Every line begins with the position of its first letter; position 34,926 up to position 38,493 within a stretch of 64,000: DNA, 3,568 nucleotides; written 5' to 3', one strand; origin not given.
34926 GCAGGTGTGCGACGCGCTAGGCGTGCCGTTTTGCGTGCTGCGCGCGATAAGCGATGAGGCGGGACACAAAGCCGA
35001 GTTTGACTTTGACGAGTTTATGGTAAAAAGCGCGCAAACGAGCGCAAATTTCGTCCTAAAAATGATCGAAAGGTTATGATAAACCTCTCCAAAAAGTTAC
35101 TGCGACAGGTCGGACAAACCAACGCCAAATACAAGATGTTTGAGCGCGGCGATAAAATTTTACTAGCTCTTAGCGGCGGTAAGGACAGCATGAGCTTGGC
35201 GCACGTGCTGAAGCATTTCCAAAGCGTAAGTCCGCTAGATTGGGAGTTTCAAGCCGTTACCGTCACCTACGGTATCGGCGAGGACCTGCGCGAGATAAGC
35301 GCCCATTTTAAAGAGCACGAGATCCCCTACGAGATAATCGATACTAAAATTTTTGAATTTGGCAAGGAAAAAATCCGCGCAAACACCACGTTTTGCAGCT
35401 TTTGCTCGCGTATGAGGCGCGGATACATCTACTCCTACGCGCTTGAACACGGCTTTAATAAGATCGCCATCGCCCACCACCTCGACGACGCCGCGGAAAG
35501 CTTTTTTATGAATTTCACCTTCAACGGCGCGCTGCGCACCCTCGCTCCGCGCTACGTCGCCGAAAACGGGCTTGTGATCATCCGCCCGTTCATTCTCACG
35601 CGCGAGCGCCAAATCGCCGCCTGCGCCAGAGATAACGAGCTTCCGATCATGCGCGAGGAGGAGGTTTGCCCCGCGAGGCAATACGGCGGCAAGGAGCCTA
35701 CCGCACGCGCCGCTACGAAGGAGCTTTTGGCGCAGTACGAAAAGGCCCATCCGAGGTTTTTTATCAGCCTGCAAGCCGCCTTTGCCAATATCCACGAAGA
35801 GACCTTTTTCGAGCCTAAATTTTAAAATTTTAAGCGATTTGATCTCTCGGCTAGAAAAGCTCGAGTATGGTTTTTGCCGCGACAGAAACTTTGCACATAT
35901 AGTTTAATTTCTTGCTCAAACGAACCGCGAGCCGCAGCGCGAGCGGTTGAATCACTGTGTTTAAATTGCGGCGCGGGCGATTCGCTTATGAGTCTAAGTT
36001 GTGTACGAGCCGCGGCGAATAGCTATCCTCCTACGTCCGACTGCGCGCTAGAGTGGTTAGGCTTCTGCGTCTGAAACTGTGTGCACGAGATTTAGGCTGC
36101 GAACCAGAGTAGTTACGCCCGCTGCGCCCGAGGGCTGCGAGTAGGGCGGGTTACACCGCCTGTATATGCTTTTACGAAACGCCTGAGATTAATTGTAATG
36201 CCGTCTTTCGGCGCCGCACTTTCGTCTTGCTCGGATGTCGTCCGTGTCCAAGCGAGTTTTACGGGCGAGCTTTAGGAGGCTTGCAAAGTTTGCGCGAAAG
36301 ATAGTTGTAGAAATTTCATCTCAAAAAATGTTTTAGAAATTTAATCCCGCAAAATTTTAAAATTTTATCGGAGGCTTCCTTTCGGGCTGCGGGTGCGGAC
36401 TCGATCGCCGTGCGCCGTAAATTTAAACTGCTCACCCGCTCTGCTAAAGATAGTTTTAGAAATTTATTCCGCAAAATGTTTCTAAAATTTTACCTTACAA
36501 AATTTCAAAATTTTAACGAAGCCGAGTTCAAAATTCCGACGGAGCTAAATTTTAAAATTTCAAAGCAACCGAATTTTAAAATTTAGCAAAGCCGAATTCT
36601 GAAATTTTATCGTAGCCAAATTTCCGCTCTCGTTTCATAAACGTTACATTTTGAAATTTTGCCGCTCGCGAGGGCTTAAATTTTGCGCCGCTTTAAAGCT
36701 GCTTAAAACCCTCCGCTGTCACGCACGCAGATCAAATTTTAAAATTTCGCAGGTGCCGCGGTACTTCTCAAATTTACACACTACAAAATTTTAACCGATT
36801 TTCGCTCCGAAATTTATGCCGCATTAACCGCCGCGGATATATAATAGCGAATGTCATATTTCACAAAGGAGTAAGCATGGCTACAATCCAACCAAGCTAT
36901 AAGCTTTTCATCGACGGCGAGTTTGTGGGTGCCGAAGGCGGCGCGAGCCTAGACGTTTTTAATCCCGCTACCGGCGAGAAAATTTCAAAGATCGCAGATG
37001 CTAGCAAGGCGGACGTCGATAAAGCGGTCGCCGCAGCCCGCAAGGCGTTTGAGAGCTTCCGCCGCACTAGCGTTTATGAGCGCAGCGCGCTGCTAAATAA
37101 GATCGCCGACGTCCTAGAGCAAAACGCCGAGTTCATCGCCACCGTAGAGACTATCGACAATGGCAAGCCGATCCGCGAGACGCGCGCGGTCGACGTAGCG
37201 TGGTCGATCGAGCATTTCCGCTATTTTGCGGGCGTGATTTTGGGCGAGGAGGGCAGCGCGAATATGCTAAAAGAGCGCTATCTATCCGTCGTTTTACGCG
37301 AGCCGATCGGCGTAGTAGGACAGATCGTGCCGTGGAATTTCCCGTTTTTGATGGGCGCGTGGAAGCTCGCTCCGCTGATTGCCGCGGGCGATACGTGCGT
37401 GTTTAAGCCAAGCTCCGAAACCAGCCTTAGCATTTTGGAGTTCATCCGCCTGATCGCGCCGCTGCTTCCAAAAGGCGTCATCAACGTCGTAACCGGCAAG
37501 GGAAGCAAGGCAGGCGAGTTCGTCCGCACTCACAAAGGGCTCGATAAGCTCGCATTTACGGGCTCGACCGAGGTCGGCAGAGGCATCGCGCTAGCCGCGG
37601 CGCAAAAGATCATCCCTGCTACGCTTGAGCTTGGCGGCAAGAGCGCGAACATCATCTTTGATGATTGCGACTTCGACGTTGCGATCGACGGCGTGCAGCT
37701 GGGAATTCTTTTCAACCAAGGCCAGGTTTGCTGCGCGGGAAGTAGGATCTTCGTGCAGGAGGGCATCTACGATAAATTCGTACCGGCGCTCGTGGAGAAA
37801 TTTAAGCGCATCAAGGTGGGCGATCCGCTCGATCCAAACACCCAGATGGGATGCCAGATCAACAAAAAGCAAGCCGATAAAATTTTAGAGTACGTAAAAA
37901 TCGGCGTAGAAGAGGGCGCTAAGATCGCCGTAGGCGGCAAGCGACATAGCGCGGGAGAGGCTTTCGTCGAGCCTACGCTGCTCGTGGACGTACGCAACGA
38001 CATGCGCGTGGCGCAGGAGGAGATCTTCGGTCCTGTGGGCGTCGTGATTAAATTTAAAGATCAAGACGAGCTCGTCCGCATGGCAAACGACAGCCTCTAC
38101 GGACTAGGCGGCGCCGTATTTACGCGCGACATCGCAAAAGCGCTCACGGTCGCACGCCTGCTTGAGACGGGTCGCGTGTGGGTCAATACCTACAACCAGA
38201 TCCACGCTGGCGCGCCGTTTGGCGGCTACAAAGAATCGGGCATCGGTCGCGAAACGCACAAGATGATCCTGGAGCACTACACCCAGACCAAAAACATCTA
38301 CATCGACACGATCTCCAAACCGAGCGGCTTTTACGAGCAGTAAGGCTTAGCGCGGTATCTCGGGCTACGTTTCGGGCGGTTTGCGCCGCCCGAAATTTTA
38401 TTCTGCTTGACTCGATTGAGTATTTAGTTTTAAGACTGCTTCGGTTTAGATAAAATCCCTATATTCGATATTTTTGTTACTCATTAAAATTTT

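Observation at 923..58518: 14-bp perfect palindrome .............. occurs at least 13 times, almost always outside coding sequence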

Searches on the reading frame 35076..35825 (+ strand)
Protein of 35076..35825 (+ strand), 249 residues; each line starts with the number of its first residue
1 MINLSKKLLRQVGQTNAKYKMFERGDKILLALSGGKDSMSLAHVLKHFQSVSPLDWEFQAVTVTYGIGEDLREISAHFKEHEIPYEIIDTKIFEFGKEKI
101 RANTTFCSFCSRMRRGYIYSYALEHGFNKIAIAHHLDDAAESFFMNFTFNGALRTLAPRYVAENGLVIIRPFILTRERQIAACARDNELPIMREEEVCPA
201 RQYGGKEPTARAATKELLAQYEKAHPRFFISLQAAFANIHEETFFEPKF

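Call 10: search_protein_families(library=ncbifam, proteins=[window:35076-35825:+], max_evalue=0.00001)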
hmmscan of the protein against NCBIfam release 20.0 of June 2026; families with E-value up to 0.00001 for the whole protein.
window:35076-35825:+ (249 aa): 4 families
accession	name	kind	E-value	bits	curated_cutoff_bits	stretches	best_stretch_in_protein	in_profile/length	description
NF007972.0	PRK10696.1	equivalog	1.6e-56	191.8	272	1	3-244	19-256/295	tRNA 2-thiocytidine(32) synthetase TtcA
TIGR02432.1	lysidine_TilS_N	equivalog_domain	3.8e-21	75.9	93.6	1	27-193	1-169/189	tRNA lysidine(34) synthetase TilS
NF049949.1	tRNAsynTtuAPyrococ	equivalog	2.3e-20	72.9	450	1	10-227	32-244/292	tRNA-5-methyluridine(54) 2-sulfurtransferase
NF047749.1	tRNAThiolNcsA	equivalog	1.4e-11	44.1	500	1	26-166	54-201/322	tRNA 2-thiolation protein NcsA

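Call 12: find_encoding_contigs(protein=window:35076-35825:+, flank=10000, max_places=10)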
Protein window:35076-35825:+ (249 aa): 6 contigs read that carry it; 3 places shown.
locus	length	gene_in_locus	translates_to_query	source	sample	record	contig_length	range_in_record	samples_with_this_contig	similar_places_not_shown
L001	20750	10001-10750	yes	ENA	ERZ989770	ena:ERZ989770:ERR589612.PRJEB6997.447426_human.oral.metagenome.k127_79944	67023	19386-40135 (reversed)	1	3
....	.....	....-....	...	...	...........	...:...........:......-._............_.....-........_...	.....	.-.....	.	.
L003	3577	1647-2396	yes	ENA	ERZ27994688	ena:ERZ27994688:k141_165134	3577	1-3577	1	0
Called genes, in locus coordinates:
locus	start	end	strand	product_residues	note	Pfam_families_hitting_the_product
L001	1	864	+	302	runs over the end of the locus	PF00231:ATP-synt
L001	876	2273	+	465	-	PF02874:ATP-synt_ab_N, PF00006:ATP-synt_ab, PF22919:ATP-synt_VA_C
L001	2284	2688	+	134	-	PF02823:ATP-synt_DE_N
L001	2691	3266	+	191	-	PF01618:MotA_ExbB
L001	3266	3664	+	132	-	PF02472:ExbD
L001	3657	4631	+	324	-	PF13103:TonB_2 (weak)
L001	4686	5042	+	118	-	PF13103:TonB_2 (weak)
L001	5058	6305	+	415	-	PF26550:Tricorn_2nd (faint), PF26549:Tricorn_N, PF07676:PD40 (faint)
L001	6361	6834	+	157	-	PF00691:OmpA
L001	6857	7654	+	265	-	PF07719:TPR_2 (faint), PF13174:TPR_6 (faint), PF13432:TPR_16 (weak)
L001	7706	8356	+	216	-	PF00254:FKBP_C (weak)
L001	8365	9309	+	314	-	PF00698:Acyl_transf_1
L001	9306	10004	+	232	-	PF01048:PNP_UDP_1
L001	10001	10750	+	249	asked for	PF01171:ATP_bind_3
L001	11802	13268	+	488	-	PF00171:Aldedh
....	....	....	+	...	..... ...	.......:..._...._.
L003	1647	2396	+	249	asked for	PF01171:ATP_bind_3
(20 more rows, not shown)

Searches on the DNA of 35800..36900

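Call 38: search_rna_families(source=window, start=35800, end=36900, threshold=evalue, max_evalue=1)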
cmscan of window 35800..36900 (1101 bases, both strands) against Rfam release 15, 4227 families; matches with E-value up to 1: 0.
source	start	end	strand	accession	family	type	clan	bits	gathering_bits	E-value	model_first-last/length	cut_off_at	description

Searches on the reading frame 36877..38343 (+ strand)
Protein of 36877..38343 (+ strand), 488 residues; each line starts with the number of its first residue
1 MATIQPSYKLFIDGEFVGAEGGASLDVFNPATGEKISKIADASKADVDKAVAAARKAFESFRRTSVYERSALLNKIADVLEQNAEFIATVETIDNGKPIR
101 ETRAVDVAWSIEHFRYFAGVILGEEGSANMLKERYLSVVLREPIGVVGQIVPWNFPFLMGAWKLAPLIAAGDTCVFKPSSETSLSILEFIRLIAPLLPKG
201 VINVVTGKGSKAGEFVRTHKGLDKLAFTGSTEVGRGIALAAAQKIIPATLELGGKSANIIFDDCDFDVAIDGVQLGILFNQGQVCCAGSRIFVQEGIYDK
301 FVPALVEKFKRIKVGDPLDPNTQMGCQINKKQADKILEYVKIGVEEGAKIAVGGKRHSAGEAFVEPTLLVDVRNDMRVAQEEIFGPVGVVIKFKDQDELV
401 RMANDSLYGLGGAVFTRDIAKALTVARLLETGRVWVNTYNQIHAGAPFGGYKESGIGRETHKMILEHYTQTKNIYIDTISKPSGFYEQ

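Call 10: search_protein_families(library=ncbifam, proteins=[window:36877-38343:+], max_evalue=0.00001)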
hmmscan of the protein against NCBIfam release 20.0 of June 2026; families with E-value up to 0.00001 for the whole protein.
window:36877-38343:+ (488 aa): 41 families (the best 25 are shown)
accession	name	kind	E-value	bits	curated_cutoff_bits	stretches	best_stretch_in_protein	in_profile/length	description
NF050026.1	AcaldDHExaC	equivalog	3e-172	573.8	900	1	4-486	12-503/503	acetaldehyde dehydrogenase ExaC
TIGR01804.1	BADH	equivalog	2.4e-154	514.3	668.6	1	11-472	1-467/467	betaine-aldehyde dehydrogenase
NF009725.0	PRK13252.1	equivalog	6.4e-146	486.6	593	1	5-479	4-482/488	betaine-aldehyde dehydrogenase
NF010000.0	PRK13473.1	subfamily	7.3e-145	483.2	615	1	8-477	3-473/475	aminobutyraldehyde dehydrogenase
NF045736.1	PaDhStyDRhodo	equivalog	3.6e-142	474.3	800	1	9-473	4-474/479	phenylacetaldehyde dehydrogenase StyD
NF045735.1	PaDhStyDPseudo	equivalog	9.2e-141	469.8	850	1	9-476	4-481/483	phenylacetaldehyde dehydrogenase StyD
TIGR02299.1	HpaE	equivalog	2.4e-138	461.8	638.35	1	9-477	2-477/488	5-carboxymethyl-2-hydroxymuconate semialdehyde dehydrogenase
NF007352.0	PRK09847.1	equivalog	8.4e-127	423.7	850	1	9-477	21-492/495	aldehyde dehydrogenase PuuC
TIGR03216.1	OH_muco_semi_DH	equivalog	4.9e-125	417.9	693.25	1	9-477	2-480/481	2-hydroxymuconic semialdehyde dehydrogenase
TIGR01780.1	SSADH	subfamily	9.4e-118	393.9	646.35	1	27-472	1-448/448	succinate-semialdehyde dehydrogenase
NF040648.1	lactal_redase_Meth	equivalog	1.6e-115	386.7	650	1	10-476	1-462/463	lactaldehyde dehydrogenase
NF042993.1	AlphKGSA_gudD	equivalog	7.6e-113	377.8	770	1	7-476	3-480/481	alpha-ketoglutaric semialdehyde dehydrogenase GucD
NF007497.0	PRK10090.1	equivalog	1.1e-112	377.3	500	1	7-477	6-478/480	aldehyde dehydrogenase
TIGR03374.1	ABALDH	equivalog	6.7e-111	371.4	909.3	1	8-476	2-471/472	aminobutyraldehyde dehydrogenase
NF006916.0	PRK09407.1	equivalog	1.5e-108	363.7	521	1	20-475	31-491/526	succinic semialdehyde dehydrogenase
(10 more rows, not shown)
